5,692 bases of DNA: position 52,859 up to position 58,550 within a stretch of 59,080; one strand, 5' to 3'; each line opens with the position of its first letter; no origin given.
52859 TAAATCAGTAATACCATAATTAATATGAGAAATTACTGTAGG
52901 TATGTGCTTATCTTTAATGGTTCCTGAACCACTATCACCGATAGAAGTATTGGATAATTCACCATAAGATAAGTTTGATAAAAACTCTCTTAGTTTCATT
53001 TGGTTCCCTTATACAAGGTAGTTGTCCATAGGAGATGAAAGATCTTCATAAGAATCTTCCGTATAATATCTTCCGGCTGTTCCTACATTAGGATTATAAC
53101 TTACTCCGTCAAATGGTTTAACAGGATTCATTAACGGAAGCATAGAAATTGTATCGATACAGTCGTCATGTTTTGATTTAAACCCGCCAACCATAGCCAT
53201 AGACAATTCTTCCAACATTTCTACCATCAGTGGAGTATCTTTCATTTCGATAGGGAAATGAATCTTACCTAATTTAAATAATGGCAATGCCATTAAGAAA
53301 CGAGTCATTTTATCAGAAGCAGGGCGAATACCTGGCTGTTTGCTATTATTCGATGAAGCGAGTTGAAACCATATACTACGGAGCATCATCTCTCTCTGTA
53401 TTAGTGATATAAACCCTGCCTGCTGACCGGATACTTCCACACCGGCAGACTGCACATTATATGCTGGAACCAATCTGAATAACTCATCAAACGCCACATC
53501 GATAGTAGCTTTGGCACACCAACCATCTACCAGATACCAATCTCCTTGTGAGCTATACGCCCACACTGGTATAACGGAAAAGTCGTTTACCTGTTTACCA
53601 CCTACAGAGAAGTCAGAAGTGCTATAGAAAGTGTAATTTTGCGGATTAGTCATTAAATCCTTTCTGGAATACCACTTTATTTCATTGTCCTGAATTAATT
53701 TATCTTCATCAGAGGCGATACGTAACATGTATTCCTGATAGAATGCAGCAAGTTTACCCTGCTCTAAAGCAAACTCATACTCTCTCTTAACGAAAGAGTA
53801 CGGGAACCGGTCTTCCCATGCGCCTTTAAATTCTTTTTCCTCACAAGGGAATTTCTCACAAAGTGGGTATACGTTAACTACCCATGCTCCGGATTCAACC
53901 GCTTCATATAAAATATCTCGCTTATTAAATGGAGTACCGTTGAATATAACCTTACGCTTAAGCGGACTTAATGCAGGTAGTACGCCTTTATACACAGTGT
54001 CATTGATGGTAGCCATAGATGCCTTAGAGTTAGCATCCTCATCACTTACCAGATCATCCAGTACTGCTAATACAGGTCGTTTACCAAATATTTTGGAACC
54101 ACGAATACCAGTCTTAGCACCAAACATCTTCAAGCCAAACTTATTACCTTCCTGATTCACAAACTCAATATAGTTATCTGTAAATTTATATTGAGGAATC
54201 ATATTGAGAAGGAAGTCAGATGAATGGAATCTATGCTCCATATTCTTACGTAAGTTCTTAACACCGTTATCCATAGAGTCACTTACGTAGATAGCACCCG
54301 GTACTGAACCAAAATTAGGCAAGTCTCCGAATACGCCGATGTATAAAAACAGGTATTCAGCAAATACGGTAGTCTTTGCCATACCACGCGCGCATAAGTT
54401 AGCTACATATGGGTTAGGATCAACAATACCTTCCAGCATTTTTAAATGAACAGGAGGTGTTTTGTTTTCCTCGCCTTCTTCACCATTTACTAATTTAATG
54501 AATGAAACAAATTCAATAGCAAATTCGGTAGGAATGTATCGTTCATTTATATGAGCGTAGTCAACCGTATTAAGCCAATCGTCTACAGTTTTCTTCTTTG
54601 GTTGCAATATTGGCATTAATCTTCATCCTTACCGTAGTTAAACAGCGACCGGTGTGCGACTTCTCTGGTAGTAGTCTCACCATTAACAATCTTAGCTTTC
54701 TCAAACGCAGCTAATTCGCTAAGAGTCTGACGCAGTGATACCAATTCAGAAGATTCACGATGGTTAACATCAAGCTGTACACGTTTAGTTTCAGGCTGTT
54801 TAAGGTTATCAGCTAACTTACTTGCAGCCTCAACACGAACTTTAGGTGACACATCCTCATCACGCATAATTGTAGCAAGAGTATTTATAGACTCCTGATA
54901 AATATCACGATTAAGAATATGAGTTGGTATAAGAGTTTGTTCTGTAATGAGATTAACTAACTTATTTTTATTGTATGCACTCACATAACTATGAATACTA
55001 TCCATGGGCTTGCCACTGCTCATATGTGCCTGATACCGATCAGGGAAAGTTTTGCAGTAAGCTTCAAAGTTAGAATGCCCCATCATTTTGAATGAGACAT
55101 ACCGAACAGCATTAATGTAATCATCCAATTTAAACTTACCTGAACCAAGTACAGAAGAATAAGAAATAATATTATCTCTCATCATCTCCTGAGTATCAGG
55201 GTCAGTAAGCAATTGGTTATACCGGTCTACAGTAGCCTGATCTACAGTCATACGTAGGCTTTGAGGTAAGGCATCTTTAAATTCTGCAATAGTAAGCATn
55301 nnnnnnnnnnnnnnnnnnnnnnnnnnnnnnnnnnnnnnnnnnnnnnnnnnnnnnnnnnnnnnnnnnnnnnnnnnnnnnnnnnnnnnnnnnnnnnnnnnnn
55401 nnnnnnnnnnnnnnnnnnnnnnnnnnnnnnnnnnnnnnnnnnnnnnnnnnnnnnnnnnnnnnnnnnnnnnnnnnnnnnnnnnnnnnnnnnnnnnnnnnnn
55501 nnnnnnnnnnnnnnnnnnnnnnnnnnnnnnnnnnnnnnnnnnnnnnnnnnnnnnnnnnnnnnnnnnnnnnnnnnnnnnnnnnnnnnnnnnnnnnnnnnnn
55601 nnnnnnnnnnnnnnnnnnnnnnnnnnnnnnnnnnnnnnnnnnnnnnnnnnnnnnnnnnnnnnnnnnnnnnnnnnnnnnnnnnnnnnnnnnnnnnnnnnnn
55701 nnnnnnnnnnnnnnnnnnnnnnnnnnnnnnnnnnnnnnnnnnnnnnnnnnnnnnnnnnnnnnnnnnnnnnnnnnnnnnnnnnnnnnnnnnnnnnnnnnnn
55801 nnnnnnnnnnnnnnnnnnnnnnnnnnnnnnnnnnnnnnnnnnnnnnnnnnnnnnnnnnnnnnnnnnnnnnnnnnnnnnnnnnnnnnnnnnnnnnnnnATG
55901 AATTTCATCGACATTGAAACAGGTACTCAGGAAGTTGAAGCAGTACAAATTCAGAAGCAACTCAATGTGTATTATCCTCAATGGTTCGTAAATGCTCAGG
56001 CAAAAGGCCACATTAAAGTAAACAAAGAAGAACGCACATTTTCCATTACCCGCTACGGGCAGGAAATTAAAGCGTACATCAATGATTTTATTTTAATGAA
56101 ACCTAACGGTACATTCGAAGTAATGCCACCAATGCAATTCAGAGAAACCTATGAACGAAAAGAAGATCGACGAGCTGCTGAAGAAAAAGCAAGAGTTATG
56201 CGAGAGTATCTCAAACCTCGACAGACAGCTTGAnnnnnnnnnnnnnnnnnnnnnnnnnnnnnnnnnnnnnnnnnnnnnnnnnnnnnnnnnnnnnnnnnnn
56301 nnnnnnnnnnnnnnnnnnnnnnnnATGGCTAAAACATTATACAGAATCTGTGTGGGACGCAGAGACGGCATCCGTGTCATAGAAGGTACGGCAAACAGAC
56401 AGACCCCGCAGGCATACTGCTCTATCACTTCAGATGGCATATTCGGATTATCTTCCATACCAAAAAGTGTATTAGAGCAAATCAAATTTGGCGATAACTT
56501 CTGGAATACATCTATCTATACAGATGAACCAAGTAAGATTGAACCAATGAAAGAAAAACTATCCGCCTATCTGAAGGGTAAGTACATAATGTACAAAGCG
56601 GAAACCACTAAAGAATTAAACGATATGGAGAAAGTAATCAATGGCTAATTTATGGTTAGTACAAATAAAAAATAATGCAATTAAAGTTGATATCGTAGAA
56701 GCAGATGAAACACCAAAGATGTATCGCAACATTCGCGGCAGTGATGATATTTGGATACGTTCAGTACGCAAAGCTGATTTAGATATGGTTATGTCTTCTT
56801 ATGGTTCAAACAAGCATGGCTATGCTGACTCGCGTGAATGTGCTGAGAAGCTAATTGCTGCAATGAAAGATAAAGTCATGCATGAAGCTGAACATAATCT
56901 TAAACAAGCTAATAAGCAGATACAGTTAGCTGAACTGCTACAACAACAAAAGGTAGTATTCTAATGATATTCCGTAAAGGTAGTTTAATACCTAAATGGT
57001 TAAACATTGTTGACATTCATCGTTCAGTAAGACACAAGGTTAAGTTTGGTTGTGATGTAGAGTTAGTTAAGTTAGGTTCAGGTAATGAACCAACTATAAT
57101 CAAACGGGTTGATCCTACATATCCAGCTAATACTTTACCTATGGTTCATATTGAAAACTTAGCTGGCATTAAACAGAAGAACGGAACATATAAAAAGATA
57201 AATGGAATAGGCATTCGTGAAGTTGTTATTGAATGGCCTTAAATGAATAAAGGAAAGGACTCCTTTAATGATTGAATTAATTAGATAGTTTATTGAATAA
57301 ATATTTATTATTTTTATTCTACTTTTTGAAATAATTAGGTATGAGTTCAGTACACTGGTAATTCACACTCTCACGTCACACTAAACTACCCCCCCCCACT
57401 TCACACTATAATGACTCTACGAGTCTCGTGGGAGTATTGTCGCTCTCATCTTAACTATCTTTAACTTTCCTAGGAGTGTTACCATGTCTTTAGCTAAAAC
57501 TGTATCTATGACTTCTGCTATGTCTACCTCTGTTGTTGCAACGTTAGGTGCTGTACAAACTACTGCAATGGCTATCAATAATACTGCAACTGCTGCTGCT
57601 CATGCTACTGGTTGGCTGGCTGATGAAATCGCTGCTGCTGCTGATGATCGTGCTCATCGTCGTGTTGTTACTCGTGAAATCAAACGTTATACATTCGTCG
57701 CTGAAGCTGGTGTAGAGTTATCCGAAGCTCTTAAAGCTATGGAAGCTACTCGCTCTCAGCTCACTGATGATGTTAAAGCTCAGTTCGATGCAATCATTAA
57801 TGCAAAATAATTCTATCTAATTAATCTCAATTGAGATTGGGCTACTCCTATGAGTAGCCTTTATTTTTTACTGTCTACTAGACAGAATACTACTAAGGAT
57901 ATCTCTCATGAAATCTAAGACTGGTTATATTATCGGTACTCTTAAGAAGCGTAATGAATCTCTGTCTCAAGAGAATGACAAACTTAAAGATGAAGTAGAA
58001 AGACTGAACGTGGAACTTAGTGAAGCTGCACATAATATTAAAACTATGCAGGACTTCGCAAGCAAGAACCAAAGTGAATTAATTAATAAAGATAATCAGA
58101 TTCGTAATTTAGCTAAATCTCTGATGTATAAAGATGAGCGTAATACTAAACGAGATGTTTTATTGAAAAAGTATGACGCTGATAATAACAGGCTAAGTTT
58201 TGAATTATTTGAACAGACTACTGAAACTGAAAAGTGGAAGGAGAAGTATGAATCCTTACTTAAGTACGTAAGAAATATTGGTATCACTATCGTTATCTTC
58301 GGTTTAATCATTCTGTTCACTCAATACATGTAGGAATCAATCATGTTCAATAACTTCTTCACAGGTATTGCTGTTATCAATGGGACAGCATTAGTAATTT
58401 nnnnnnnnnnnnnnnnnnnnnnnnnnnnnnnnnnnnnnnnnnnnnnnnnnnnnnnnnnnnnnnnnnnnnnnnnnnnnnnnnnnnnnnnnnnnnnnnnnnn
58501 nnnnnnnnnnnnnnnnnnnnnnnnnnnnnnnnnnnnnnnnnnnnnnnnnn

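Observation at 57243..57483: Unusual non-coding region: stem5/loop3 hairpins, C9 homopolymer and a triple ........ motif, possibly the genome-end / early-promoter region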

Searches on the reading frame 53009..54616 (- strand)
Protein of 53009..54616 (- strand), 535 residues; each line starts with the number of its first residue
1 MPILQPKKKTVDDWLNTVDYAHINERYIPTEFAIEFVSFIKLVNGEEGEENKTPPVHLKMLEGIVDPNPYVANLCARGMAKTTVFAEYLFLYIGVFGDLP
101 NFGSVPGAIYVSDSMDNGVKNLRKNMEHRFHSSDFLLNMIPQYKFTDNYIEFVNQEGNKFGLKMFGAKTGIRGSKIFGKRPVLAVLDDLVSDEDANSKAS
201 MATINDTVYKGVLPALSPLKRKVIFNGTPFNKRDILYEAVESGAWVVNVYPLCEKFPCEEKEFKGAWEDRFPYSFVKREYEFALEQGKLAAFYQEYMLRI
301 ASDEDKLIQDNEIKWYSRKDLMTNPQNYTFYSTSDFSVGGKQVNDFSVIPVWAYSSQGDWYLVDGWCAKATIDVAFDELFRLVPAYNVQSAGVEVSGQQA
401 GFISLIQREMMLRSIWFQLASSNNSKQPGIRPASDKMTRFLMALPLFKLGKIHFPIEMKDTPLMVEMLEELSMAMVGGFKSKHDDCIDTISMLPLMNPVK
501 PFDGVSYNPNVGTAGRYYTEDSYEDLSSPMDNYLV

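Call 7: search_dna_similar(query=window:53009-54616:-, collection=phages, mode=protein, max_rows=30)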
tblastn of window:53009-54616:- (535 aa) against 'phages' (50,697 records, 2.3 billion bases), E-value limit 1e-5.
Records with a match: 481; places in all: 481; records where one place covers at least 80% of the query: 479.
Best place of each record, by identity: <60% 481.
By first word of the organism name: Vibrio 108; Pseudomonas 101; Escherichia 68; Klebsiella 29; Erwinia 21; Achromobacter 17; Rhizobium 16; Pectobacterium 14; Salmonella 11; Stenotrophomonas 10; and 25 more.
By host as written in the record: - 86; Pseudomonas aeruginosa 39; Escherichia coli 28; Vibrio breoganii 15; Klebsiella pneumoniae 14; Achromobacter xylosoxidans I2BC 12; Pseudomonas aeruginosa ATCC 27853 12; Pseudomonas aeruginosa PAO1 11; and 127 more.
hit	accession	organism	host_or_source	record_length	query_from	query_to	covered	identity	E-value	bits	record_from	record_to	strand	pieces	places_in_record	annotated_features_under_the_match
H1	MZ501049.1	Escherichia phage AlfredRasser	Escherichia coli K-12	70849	8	535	99%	58.9%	0e+0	593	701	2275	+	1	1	terminase large subunit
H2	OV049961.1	Escherichia phage vB_Eco_SPSP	-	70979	8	535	99%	58.9%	0e+0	593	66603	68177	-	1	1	gp68 [Escherichia phage N4]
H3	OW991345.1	Escherichia phage vB_Eco_AL25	-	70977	8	535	99%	58.9%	0e+0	593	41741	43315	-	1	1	terminase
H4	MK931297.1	Escherichia phage vB_EcoP_3HA13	Escherichia coli serotype O111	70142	8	535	99%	58.9%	0e+0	593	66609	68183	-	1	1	terminase large subunit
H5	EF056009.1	Escherichia phage N4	Escherichia coli K-12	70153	8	535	99%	58.9%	0e+0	593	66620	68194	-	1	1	gp68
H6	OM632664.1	Escherichia phage BEU5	Escherichia coli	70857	8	535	99%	58.9%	0e+0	593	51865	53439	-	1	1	record has no annotation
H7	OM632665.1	Escherichia phage BEU13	Escherichia coli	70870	8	535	99%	58.9%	0e+0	593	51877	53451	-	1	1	record has no annotation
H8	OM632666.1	Escherichia phage BEU14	Escherichia coli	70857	8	535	99%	58.9%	0e+0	593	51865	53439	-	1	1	record has no annotation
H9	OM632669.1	Escherichia phage BEU42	Escherichia coli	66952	8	535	99%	58.9%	0e+0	593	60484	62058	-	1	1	record has no annotation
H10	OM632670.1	Escherichia phage BEU44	Escherichia coli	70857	8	535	99%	58.9%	0e+0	593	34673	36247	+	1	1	record has no annotation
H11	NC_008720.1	Escherichia phage N4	Escherichia coli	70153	8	535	99%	58.9%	0e+0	593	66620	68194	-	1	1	gp68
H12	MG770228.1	Escherichia phage PMBT57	Escherichia coli O111:H-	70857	8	535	99%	58.9%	0e+0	593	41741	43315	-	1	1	hypothetical protein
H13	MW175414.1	Escherichia phage VEc25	Escherichia coli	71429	8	535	99%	58.9%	0e+0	593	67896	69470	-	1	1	putative terminase large subunit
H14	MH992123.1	Escherichia phage OLB145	Escherichia coli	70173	8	535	98%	59.1%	3e-162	597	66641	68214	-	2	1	terminase subunit A | terminase subunit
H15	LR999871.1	Escherichia phage vB_Eco_Jura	-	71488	8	535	99%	58.7%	0e+0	592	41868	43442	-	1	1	gp68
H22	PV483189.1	Pantoea phage G19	Pantoea agglomerans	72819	8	535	99%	57.8%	0e+0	594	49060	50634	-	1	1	terminase large subunit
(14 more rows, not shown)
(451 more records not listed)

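Call 22: find_related_loci(query=window:53009-54616:-, collection=viral_contigs, flank=10000)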
Query window:53009-54616:- (535 aa) in viral_contigs; peptide patterns used: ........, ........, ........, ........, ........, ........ (x = any residue, [..] = any of these).
22 stretches matched a pattern; 19 encode a relative of the query (tblastn E <= 1e-3); 19 distinct loci.
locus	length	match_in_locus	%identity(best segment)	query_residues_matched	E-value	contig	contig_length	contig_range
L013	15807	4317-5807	60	8-505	0e+0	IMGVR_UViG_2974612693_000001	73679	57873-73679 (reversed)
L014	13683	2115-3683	54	7-535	0e+0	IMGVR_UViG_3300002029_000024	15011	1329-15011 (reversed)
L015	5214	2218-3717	57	7-508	0e+0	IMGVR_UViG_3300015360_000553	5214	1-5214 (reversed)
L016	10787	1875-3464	53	9-535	0e+0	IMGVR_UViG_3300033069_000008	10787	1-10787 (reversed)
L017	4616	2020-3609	53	9-535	0e+0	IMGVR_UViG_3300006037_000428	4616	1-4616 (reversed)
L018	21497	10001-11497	56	5-501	4e-180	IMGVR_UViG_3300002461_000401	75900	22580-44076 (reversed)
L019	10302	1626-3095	54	11-501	8e-180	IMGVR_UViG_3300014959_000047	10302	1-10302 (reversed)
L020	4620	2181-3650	54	11-501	0e+0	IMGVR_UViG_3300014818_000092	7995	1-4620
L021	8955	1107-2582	53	9-501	4e-179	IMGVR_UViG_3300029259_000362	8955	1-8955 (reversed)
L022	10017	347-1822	53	9-501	5e-179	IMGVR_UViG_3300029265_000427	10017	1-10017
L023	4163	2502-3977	53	9-501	0e+0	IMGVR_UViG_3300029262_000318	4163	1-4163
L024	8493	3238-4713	53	9-501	4e-179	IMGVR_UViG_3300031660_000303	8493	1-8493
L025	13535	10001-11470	53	11-501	2e-178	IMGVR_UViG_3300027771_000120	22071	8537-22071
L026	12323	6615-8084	53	11-501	6e-178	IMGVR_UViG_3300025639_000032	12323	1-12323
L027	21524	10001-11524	57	2-509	0e+0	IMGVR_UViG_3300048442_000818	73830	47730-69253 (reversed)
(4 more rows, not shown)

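Call 35: get_annotated_region(hit=H22, flank=5000)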
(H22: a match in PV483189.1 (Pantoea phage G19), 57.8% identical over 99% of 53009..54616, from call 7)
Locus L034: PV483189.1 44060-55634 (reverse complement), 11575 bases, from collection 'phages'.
description: Pantoea phage G19, complete genome.
organism: Pantoea phage G19 (NCBI taxid 3416021)
taxonomy: Viruses
host: Pantoea agglomerans; source: sewage; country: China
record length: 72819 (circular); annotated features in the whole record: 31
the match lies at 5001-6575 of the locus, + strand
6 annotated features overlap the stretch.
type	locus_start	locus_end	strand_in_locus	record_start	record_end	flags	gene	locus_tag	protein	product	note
CDS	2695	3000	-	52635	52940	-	-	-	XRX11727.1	helix-turn-helix domain protein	-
CDS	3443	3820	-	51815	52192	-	-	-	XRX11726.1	hypothetical protein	N4 Gp49/Sf6 gene 66 family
CDS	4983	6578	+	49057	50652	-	-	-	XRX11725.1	terminase large subunit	-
CDS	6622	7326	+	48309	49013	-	-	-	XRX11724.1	virion structural protein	-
CDS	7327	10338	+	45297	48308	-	-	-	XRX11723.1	outer membrane protein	-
CDS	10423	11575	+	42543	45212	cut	-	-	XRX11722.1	hypothetical protein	-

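Call 67: find_homologous_proteins(query=window:53009-54616:-, max_evalue=1e-50)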
Query window:53009-54616:- (535 aa): 5755 proteins with E <= 1e-50 among 8000 candidates; the best 120 are listed.
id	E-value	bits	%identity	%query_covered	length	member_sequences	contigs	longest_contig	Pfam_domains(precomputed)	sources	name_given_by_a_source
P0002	0.0e+0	1231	99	100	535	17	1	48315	-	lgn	-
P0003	6.8e-233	792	63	99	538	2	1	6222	-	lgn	-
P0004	1.4e-213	729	-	-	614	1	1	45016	-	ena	-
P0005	1.6e-212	725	63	93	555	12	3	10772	-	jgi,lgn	jgi:predicted phage terminase large subunit-like protein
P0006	2.0e-212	725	62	92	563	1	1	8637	-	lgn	-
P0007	2.5e-211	721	59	99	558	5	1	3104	-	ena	-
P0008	1.4e-210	719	59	99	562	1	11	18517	-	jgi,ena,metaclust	metaclust:\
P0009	6.8e-210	716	59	100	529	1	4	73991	PF17289.9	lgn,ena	-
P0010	1.4e-209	715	60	93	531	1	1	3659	-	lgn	-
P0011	1.6e-209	715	61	94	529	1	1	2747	-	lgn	-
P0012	1.7e-209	715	61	94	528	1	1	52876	-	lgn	-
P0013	2.4e-209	715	59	99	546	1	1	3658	-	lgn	-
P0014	1.1e-208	713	62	94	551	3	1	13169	-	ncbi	-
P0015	1.3e-208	712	58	99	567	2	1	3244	PF17289.9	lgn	-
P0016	1.6e-208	712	59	99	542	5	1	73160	-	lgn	-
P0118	6.1e-203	694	62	93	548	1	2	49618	-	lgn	-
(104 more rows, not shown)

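Call 68: find_encoding_contigs(protein=P0004, flank=7000, max_places=1)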
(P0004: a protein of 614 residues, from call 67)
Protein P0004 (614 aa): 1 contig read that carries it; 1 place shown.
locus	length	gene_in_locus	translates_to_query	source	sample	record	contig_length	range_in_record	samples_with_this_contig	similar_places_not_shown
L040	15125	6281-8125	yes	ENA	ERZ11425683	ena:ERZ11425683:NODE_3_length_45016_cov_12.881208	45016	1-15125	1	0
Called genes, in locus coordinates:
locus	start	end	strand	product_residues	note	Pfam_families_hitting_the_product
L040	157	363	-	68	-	-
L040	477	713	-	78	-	-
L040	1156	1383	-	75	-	-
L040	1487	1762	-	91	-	-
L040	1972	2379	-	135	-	-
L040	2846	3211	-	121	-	-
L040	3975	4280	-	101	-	-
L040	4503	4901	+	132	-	PF24729:Acb2_Tad1_hairpin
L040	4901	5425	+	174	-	PF02026:RyR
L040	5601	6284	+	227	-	-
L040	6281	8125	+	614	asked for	-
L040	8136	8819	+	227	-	-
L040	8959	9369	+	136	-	-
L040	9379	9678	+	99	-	-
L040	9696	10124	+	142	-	-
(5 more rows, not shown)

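Call 69: find_encoding_contigs(protein=P0012, flank=7000, max_places=1)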
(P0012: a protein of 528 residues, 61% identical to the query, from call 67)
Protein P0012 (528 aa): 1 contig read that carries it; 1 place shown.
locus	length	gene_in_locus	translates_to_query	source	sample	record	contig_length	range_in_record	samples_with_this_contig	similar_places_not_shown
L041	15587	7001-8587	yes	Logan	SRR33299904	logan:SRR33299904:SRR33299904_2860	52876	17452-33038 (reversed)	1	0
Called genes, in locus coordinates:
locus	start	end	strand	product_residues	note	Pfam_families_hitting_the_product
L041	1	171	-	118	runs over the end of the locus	-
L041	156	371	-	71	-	-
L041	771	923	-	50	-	-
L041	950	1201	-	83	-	-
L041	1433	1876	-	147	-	PF26984:Phage_N4_Gp2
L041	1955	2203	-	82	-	-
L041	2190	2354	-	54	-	-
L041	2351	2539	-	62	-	-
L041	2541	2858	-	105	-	-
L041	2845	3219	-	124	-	-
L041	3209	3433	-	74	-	-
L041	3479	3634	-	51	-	-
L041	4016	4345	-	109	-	PF26891:Phage_N4_Gp1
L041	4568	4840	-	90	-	-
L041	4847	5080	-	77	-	-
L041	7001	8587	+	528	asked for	-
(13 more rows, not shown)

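Call 70: find_encoding_contigs(protein=P0118, flank=7000, max_places=1)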
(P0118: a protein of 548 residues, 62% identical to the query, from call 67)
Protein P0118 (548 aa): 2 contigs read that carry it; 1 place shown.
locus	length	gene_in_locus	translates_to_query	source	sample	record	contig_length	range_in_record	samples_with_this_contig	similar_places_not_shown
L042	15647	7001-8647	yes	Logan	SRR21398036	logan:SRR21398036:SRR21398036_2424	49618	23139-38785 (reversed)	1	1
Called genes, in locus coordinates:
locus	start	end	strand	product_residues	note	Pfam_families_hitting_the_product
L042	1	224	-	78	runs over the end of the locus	-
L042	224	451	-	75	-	-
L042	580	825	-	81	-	-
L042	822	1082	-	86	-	-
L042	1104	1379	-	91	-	-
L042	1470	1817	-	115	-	PF26891:Phage_N4_Gp1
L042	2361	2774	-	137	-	-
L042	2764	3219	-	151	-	PF21825:Sequestin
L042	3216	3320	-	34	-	-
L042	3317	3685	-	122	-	-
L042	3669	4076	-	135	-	-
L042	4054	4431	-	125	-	-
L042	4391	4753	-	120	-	PF08299:Bac_DnaA_C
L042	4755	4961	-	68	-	-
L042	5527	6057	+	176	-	-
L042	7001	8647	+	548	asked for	-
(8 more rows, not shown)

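Call 71: find_encoding_contigs(protein=P0005, flank=7000, max_places=1)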
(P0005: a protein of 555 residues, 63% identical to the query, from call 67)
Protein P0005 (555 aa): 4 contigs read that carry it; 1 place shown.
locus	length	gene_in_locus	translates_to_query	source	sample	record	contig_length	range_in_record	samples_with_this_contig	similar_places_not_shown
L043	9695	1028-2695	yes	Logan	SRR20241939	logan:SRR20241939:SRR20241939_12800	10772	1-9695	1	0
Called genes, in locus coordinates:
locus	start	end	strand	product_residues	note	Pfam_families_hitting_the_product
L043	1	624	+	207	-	?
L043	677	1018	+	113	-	PF19905:DUF6378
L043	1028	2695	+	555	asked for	-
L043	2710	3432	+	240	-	-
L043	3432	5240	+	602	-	-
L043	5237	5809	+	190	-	-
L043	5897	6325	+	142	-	PF23140:Gp80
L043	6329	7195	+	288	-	-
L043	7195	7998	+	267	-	PF08450:SGL (faint)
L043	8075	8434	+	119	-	-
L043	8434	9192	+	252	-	PF13385:Laminin_G_3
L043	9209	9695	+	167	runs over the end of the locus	-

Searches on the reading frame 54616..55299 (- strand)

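Call 25: search_protein_families(library=pfam, proteins=[window:54616-55299:-], max_evalue=0.1)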
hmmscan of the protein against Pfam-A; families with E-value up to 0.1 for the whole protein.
window:54616-55299:- (227 aa): 1 family
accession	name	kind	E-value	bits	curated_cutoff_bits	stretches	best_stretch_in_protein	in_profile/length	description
PF11927.14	HODM_asu-like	-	0.048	13.4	25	1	74-112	114-154/273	Haem-dependent oxidative N-demethylase, alpha subunit-like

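Call 51: search_protein_families(library=phrogs, proteins=[window:54616-55299:-], max_evalue=0.01)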
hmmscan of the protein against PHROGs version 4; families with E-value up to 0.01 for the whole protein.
window:54616-55299:- (227 aa): 3 families
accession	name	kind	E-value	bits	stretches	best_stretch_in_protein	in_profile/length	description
phrog_2109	-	unknown function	1.2e-91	307.3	1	1-225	3-226/230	-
phrog_15261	-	unknown function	0.0024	19.3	1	135-165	38-68/99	-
phrog_8771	-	unknown function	0.0093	16.9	0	139-205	60-125/142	-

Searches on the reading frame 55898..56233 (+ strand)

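Call 25: search_protein_families(library=pfam, proteins=[window:55898-56233:+], max_evalue=0.1)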
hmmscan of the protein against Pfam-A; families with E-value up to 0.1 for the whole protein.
window:55898-56233:+ (111 aa): 0 families

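Call 51: search_protein_families(library=phrogs, proteins=[window:55898-56233:+], max_evalue=0.01)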
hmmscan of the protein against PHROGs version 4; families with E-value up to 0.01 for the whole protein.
window:55898-56233:+ (111 aa): 4 families
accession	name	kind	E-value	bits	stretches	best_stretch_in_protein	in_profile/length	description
phrog_13199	-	unknown function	2.6e-30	105.1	1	1-78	1-77/77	-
phrog_419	-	unknown function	2.9e-08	34.5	1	10-92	48-127/300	-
phrog_1810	-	unknown function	0.00041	21.4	1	12-107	16-111/166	-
phrog_6363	-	unknown function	0.0013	20.3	0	57-86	68-97/99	-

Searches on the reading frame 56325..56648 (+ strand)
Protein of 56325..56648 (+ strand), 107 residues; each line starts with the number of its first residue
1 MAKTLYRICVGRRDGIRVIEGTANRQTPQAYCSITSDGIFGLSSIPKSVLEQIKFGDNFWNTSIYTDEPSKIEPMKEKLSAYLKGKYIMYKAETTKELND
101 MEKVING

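Call 25: search_protein_families(library=pfam, proteins=[window:56325-56648:+], max_evalue=0.1)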
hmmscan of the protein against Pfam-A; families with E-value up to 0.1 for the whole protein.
window:56325-56648:+ (107 aa): 1 family
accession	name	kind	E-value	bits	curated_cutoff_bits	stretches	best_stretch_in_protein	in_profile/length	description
PF12663.12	DUF3788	-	0.019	15.4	25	1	51-106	71-125/128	Protein of unknown function (DUF3788)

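Call 51: search_protein_families(library=phrogs, proteins=[window:56325-56648:+], max_evalue=0.01)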
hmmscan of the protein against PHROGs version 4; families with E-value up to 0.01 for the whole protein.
window:56325-56648:+ (107 aa): 1 family
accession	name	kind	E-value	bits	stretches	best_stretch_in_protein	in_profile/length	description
phrog_21183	-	unknown function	0.0083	17.6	0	7-40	37-69/76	-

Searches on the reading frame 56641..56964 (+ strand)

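Call 25: search_protein_families(library=pfam, proteins=[window:56641-56964:+], max_evalue=0.1)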
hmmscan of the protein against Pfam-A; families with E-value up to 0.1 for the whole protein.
window:56641-56964:+ (107 aa): 2 families
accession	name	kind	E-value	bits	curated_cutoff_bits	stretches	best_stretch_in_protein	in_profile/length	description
PF02255.21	PTS_IIA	-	0.0083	16.6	27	1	63-103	12-52/94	PTS system, Lactose/Cellobiose specific IIA subunit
PF00745.25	GlutR_dimer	-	0.03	15.1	22.9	1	42-102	36-95/99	Glutamyl-tRNAGlu reductase, dimerisation domain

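Call 51: search_protein_families(library=phrogs, proteins=[window:56641-56964:+], max_evalue=0.01)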
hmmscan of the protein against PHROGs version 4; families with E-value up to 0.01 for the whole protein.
window:56641-56964:+ (107 aa): 1 family
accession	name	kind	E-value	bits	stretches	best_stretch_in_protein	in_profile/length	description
phrog_24202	-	unknown function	0.0092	17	0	43-77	11-44/57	-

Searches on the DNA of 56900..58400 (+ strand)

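Call 5: search_dna_similar(query=window:56900-58000:+, collection=phages, mode=near, max_rows=40)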
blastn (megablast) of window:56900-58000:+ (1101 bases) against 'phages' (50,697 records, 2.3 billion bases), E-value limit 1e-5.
No match.

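Call 6: search_dna_similar(query=window:56900-58400:+, collection=phages, mode=distant, max_rows=30)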
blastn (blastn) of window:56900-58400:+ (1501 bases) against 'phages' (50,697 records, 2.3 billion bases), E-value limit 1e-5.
No match.

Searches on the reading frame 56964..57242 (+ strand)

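Call 25: search_protein_families(library=pfam, proteins=[window:56964-57242:+], max_evalue=0.1)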
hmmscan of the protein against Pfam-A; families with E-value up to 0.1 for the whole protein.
window:56964-57242:+ (92 aa): 0 families

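Call 51: search_protein_families(library=phrogs, proteins=[window:56964-57242:+], max_evalue=0.01)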
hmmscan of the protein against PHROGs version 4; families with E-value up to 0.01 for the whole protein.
window:56964-57242:+ (92 aa): 1 family
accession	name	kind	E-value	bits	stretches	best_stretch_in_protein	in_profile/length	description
phrog_29107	-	unknown function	2.7e-51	173.4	1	1-92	2-97/109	-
